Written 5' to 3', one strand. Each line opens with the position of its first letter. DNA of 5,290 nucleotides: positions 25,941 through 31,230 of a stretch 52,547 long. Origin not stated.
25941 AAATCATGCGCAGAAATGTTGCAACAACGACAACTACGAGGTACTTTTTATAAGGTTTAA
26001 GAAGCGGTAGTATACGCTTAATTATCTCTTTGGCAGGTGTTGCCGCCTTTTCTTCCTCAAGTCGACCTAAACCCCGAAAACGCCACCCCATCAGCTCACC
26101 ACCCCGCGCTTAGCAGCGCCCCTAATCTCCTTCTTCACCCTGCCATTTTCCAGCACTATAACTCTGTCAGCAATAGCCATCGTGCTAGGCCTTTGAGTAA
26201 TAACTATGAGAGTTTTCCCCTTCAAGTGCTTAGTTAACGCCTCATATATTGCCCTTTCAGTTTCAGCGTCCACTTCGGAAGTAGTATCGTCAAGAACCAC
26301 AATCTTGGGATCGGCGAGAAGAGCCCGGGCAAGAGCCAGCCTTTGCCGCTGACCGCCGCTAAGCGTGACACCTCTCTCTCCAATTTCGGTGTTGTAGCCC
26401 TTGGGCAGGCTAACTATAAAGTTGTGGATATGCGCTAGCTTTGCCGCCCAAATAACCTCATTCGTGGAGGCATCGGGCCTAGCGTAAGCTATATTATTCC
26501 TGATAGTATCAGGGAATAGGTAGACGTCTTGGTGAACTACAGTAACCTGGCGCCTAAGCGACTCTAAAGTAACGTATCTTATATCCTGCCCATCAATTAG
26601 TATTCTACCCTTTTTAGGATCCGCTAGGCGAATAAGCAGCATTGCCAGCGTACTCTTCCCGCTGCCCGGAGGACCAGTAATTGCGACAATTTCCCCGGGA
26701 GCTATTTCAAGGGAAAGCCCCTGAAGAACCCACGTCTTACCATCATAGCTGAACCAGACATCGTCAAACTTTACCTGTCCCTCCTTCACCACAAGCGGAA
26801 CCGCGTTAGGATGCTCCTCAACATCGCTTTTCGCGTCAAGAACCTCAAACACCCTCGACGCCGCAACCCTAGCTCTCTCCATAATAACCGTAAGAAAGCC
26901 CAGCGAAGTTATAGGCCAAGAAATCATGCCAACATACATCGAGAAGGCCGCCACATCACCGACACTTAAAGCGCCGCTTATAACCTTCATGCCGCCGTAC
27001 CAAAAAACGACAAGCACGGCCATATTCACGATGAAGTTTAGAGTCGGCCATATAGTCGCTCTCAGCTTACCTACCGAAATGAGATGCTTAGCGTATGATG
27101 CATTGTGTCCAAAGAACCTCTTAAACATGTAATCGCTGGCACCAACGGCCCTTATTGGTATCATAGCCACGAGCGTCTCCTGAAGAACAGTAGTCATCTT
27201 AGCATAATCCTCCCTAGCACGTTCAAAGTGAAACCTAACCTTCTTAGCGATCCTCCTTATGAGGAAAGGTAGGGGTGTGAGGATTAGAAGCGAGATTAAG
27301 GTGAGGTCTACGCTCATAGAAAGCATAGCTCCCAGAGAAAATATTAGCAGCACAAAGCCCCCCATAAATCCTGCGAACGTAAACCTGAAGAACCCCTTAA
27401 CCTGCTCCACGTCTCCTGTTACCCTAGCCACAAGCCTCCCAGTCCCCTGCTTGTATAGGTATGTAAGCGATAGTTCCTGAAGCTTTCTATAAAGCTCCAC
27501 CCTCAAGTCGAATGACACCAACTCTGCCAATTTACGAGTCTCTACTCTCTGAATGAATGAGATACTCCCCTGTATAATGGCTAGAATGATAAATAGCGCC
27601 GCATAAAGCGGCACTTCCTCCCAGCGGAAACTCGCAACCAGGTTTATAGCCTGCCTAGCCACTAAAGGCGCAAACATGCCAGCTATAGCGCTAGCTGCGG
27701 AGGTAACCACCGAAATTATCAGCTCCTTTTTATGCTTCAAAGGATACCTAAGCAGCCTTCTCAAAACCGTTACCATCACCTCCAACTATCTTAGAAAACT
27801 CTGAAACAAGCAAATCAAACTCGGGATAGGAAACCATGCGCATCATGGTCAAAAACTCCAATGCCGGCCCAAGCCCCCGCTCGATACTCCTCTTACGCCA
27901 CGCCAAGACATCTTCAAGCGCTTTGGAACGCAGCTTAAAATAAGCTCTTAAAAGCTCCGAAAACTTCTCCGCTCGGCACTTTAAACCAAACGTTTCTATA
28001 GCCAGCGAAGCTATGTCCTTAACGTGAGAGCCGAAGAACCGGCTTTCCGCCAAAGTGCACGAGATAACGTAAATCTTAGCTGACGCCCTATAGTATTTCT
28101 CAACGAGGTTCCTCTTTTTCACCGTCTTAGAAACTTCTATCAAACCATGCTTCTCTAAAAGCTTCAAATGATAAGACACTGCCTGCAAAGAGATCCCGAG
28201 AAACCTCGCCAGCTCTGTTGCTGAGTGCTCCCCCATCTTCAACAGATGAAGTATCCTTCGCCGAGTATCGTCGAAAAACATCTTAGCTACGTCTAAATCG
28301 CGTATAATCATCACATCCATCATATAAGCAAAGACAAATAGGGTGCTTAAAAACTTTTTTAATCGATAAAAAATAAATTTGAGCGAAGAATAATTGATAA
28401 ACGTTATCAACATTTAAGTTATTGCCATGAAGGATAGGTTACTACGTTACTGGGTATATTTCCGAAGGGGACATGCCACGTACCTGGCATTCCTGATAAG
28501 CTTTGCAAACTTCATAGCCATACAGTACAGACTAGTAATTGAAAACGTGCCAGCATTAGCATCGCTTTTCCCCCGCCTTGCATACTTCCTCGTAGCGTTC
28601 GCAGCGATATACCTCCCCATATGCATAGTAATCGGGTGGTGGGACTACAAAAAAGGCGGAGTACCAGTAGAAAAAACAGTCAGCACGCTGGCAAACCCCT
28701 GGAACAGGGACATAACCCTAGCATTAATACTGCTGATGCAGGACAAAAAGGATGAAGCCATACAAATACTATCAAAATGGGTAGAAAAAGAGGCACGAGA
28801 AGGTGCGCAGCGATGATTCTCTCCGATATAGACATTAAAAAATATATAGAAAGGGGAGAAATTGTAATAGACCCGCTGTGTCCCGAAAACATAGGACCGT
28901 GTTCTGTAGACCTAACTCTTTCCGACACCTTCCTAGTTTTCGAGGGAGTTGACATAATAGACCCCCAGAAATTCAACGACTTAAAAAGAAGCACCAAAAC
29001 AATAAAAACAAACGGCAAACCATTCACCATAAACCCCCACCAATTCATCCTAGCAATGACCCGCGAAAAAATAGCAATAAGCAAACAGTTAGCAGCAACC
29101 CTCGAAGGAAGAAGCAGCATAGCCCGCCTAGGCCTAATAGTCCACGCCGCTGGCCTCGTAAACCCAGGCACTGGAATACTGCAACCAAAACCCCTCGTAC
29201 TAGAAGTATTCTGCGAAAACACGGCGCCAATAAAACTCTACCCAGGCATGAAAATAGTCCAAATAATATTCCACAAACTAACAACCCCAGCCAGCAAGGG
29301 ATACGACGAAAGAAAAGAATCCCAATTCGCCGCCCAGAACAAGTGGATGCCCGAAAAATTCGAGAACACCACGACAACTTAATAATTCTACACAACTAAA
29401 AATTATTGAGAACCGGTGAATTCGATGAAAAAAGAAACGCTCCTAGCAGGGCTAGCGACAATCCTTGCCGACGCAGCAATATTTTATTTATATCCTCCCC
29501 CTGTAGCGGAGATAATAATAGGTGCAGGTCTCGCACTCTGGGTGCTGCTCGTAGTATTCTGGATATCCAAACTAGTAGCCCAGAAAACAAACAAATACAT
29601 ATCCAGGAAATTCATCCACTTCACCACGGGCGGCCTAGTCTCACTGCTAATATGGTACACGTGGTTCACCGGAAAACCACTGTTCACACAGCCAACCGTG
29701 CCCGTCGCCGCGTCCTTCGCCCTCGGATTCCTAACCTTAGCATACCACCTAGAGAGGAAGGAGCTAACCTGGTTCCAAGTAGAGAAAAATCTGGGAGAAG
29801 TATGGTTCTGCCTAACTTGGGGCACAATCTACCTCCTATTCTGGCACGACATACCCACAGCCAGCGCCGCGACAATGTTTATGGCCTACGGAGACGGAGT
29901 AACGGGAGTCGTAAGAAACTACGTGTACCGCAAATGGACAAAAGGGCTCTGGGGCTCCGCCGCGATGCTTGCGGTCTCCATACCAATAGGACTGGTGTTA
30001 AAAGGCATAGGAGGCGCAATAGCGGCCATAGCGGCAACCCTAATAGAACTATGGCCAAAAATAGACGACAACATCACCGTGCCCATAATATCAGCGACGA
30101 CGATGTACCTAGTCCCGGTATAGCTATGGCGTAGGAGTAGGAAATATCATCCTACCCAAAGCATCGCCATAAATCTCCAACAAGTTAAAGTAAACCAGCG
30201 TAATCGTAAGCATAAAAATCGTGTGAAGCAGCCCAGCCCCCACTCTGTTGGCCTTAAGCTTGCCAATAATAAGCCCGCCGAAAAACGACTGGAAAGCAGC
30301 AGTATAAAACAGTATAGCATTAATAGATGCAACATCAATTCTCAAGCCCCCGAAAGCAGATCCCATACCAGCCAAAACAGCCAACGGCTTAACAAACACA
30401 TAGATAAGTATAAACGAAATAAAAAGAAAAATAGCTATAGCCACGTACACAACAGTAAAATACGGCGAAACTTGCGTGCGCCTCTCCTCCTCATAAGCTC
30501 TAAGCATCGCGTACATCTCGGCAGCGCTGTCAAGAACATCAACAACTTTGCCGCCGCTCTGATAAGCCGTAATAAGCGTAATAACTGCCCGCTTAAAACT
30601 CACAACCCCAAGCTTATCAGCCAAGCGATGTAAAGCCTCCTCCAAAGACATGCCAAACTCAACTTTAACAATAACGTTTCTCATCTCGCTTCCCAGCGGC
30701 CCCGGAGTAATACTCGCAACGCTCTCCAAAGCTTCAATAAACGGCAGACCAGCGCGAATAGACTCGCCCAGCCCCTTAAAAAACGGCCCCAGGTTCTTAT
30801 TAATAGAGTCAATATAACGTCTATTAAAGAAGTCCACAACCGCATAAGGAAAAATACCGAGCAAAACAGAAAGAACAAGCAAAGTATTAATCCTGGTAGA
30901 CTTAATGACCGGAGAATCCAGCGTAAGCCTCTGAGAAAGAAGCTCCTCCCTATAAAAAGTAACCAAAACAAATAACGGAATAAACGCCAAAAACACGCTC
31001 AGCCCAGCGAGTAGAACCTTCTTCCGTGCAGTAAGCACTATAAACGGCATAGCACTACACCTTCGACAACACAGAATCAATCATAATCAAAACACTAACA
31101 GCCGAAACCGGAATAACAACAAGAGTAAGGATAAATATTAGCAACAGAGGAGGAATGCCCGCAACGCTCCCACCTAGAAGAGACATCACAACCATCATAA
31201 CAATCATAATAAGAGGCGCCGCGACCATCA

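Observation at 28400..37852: Extreme orientation-independent A+C vs G+T strand asymmetry that flips polarity inside the pilin gene (about 35.45-35.52 kb)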

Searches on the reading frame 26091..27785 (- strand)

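Call 12: search_protein_families(library=pfam, proteins=[window:26091-27785:-], max_evalue=0.0001)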
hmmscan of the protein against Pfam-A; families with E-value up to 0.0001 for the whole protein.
window:26091-27785:- (564 aa): 4 families
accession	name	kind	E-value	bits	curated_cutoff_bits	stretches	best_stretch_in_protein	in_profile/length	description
PF00664.28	ABC_membrane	-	5.5e-41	141.5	28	1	22-291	1-273/274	ABC transporter transmembrane region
PF00005.33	ABC_tran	-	6.1e-33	114.8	25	1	354-503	1-137/137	ABC transporter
PF02463.25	SMC_N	-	4.1e-07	30.1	40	1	392-545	108-211/220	RecF/RecN/SMC N terminal domain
PF13191.12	AAA_16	-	5.8e-05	24.1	32.6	0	365-527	25-165/167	AAA ATPase domain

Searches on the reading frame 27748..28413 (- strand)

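Call 5: search_protein_families(library=pfam, proteins=[window:27748-28413:-], max_evalue=0.01)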
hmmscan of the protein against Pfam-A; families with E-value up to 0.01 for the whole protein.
window:27748-28413:- (221 aa): 16 families
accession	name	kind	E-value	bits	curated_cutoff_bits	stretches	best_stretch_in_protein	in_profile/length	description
PF12840.13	HTH_20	-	1.3e-15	57.5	27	1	48-94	3-50/51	Helix-turn-helix domain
PF01022.26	HTH_5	-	3.8e-11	43.1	22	1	48-93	1-46/47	Bacterial regulatory protein, arsR family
PF12802.13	MarR_2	-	4e-09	36.9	27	1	53-94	9-52/61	MarR family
PF13412.12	HTH_24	-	8.1e-09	35.4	21.9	1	48-93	2-48/48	Winged helix-turn-helix DNA-binding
PF01047.28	MarR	-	2.9e-07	30.7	24.6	1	58-96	13-51/59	MarR family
PF08279.18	HTH_11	-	1.9e-05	24.9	25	1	51-94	2-46/55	HTH domain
PF25212.1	HVO_A0114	-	2.4e-05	24.5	27.6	1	43-104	16-78/84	HVO_A0114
PF21476.4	PF0610-like_N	-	2.9e-05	24.7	33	1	50-88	2-40/50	PF0610-like, N-terminal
PF13518.12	HTH_28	-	0.00014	22.3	25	1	51-91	2-41/52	Helix-turn-helix domain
PF13545.12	HTH_Crp_2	-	0.00032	21.1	27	1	64-96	24-57/70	Crp-like helix-turn-helix domain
PF01978.25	TrmB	-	0.0007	19.8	25.6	1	56-109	16-63/68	Sugar-specific transcriptional regulator TrmB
PF13551.12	HTH_29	-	0.00086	19.8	28.1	1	51-93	1-46/64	Winged helix-turn helix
PF02002.24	TFIIE_alpha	-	0.0032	17.7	22.9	0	42-108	6-73/105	TFIIE alpha subunit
PF13463.12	HTH_27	-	0.0033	18.1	22.2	1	54-113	8-67/68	Winged helix DNA-binding domain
PF13601.12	HTH_34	-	0.0052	17.4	27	1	58-102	10-54/80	Winged helix DNA-binding domain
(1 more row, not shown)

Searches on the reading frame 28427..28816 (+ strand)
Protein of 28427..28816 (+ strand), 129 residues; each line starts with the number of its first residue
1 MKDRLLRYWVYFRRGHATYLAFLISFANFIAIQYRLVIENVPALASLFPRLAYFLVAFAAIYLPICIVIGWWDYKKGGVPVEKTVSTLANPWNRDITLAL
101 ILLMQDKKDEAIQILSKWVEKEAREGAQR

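Call 5: search_protein_families(library=pfam, proteins=[window:28427-28816:+], max_evalue=0.01)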
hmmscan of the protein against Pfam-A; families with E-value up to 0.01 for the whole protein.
window:28427-28816:+ (129 aa): 0 families

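Call 41: search_protein_families(library=phrogs, proteins=[window:28427-28816:+], max_evalue=0.01)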
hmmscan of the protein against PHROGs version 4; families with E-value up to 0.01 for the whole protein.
window:28427-28816:+ (129 aa): 0 families

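Call 83: search_protein_families(library=ncbifam, proteins=[window:28427-28816:+], max_evalue=0.01)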
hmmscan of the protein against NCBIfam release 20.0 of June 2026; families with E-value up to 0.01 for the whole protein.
window:28427-28816:+ (129 aa): 0 families

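Call 84: search_protein_families(library=padloc, proteins=[window:28427-28816:+], max_evalue=0.001)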
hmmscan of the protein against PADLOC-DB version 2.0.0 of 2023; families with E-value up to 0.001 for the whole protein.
window:28427-28816:+ (129 aa): 0 families

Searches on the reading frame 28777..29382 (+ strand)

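Call 5: search_protein_families(library=pfam, proteins=[window:28777-29382:+], max_evalue=0.01)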
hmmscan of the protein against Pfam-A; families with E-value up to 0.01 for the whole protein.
window:28777-29382:+ (201 aa): 4 families
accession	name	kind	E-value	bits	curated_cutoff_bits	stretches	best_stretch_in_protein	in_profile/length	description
PF22769.1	DCD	-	1.5e-39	136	27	1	14-167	1-152/153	dCTP deaminase-like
PF22569.1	DCD_C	-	2.4e-09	37.2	22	1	75-188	69-185/192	2'-deoxycytidine 5'-triphosphate deaminase (DCD), C-terminal domain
PF00692.24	dUTPase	-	1.2e-07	32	22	1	81-186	22-122/129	dUTPase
PF06559.16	DCD_N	-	0.00068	20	21.4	1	14-166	4-161/164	2'-deoxycytidine 5'-triphosphate deaminase (DCD) N-terminal domain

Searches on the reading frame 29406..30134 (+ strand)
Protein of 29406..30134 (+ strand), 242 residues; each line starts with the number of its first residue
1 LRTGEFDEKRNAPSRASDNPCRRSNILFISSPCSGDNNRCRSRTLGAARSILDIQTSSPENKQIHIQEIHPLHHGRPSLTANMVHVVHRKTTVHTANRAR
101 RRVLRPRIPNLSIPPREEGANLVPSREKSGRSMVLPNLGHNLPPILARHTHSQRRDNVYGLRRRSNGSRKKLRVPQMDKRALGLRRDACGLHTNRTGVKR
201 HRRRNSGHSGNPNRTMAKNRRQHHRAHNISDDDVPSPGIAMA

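Call 5: search_protein_families(library=pfam, proteins=[window:29406-30134:+, window:29416-30123:+], max_evalue=0.01)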
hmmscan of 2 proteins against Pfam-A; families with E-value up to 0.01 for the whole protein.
window:29406-30134:+ (242 aa): 0 families

window:29416-30123:+ (235 aa): 0 families

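Call 41: search_protein_families(library=phrogs, proteins=[window:29416-30123:+], max_evalue=0.01)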
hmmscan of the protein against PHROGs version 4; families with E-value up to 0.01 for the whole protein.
window:29416-30123:+ (235 aa): 0 families

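Call 83: search_protein_families(library=ncbifam, proteins=[window:29416-30123:+], max_evalue=0.01)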
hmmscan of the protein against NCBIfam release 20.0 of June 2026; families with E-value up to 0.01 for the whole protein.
window:29416-30123:+ (235 aa): 0 families

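Call 84: search_protein_families(library=padloc, proteins=[window:29416-30123:+], max_evalue=0.001)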
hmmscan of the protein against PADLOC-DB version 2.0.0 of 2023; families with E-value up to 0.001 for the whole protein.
window:29416-30123:+ (235 aa): 0 families

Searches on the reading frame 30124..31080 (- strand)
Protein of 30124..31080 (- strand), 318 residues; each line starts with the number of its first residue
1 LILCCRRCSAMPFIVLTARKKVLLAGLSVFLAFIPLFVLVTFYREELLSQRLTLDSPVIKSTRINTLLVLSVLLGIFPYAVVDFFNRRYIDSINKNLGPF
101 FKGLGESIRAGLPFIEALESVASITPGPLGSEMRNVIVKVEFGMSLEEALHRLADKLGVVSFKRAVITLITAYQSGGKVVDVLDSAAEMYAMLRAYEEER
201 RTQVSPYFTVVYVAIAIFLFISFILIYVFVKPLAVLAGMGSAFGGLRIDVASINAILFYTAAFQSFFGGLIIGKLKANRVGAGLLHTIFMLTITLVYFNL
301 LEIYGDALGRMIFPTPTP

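Call 5: search_protein_families(library=pfam, proteins=[window:30124-31080:-], max_evalue=0.01)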
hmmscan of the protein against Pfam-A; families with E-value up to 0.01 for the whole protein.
window:30124-31080:- (318 aa): 1 family
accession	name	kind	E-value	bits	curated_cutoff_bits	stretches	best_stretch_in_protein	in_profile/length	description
PF00482.28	T2SSF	-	3.2e-21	76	25.2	1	104-226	5-124/125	Type II secretion system (T2SS), protein F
